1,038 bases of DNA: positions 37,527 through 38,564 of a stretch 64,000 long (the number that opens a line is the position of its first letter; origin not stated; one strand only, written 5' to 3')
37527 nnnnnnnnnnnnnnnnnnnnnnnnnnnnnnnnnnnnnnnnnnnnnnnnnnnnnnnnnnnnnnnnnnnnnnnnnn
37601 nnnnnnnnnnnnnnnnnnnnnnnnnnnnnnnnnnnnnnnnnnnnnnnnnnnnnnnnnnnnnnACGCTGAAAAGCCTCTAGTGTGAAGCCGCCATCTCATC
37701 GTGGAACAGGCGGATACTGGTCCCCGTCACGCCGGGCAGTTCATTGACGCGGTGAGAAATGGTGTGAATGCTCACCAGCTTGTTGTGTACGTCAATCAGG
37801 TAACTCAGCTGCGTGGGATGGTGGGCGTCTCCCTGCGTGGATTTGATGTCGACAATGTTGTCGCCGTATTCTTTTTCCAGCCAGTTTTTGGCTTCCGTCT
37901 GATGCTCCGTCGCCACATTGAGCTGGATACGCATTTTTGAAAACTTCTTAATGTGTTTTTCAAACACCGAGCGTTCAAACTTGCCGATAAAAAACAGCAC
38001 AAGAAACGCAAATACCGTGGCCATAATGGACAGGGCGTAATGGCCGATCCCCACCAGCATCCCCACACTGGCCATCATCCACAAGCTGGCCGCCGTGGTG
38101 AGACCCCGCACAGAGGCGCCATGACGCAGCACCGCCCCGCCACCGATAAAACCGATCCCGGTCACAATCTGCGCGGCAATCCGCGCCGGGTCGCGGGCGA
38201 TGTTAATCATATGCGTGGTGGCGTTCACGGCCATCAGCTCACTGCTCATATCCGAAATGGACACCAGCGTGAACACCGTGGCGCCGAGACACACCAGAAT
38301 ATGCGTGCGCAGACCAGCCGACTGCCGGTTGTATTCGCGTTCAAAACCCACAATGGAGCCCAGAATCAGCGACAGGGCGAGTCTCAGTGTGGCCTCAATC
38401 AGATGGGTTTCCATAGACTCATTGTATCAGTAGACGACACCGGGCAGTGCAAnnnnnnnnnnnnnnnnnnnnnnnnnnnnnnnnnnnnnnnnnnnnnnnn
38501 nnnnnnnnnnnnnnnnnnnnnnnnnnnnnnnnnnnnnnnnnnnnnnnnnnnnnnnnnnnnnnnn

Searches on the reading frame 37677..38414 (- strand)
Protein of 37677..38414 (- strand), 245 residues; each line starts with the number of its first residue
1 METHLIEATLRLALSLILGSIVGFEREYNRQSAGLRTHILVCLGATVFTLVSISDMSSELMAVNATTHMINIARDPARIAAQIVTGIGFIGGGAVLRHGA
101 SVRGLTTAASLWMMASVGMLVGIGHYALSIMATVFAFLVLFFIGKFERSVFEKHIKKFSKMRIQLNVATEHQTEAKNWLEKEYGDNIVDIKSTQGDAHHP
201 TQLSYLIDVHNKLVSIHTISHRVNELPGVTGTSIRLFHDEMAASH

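Call 21: search_protein_families(library=pfam, proteins=[window:37677-38414:-], max_evalue=0.01)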
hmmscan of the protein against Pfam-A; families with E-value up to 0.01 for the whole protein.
window:37677-38414:- (245 aa): 1 family
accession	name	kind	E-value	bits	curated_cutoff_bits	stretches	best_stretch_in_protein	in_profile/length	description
PF02308.21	MgtC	-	2.7e-38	131.5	31.4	1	12-148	1-120/121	MgtC family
